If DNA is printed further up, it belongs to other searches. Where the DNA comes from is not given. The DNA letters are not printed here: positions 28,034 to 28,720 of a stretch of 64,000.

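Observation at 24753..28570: Conserved-looking but uncharacterised envelope module: DUF2089 zinc-ribbon/HTH, DUF4097 beta-helix, small SHOCT-like paralogue, unknown protein, DUF360 holin-like protein and Cof HAD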

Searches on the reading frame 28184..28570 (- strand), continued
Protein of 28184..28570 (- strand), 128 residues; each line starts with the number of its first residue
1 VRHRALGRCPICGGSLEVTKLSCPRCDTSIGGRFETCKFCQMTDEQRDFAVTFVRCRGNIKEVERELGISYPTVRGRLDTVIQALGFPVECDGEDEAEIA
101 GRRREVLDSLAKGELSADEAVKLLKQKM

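Call 65: get_annotated_region(hit=H2, flank=3500)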
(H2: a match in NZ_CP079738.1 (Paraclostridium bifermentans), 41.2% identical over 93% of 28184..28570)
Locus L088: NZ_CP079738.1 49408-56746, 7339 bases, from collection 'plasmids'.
description: Paraclostridium bifermentans strain DSM 14991 plasmid unnamed1, complete sequence
organism: Paraclostridium bifermentans (NCBI taxid 1490)
taxonomy: Bacteria; Bacillota; Clostridia; Peptostreptococcales; Peptostreptococcaceae; Paraclostridium; Paraclostridium bifermentans
host: -; source: whole organism,soil; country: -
typing (MOB-suite, as given by PLSDB): non-mobilizable
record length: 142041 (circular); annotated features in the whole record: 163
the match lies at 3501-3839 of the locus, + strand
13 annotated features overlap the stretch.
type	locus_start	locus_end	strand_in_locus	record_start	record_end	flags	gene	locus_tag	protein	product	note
CDS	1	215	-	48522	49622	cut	-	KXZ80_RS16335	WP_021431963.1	replication initiation protein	GO:0006270 - DNA replication initiation [Evidence IEA]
CDS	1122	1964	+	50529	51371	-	-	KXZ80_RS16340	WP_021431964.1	GNAT family N-acetyltransferase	-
CDS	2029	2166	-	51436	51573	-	-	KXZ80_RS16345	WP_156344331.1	hypothetical protein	-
CDS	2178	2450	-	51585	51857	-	-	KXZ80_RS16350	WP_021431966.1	hypothetical protein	-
CDS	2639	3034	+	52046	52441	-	-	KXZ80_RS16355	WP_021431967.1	hypothetical protein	-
CDS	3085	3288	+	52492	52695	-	-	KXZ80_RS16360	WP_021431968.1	hypothetical protein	-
CDS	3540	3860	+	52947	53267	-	-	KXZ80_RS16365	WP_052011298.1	DUF2089 domain-containing protein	-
CDS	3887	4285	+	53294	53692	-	-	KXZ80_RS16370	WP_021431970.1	hypothetical protein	-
CDS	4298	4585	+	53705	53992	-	-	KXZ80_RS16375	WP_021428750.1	hypothetical protein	-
CDS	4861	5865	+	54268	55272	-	-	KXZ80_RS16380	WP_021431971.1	rod shape-determining protein MreB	-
CDS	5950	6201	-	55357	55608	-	-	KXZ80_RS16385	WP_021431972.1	dihydroxyacetone kinase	-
CDS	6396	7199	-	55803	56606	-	-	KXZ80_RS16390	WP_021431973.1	hypothetical protein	-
CDS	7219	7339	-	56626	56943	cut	-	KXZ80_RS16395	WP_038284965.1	PadR family transcriptional regulator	-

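Call 66: get_annotated_region(hit=H1, flank=3500)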
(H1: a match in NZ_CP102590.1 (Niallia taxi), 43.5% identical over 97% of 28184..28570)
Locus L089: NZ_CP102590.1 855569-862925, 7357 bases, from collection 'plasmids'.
description: Niallia taxi strain NBC_Nia plasmid pMEGANia, complete sequence
organism: Niallia taxi (NCBI taxid 2499688)
taxonomy: Bacteria; Bacillota; Bacilli; Bacillales; Bacillaceae; Niallia; Niallia taxi
host: -; source: -; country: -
typing (MOB-suite, as given by PLSDB): non-mobilizable
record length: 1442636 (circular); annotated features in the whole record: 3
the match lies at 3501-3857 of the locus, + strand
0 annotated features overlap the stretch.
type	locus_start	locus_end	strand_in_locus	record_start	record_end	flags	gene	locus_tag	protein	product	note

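Call 73: search_protein_families(library=phrogs, proteins=[window:28184-28570:-], max_evalue=0.001)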
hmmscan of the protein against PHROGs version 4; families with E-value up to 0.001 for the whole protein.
window:28184-28570:- (128 aa): 0 families
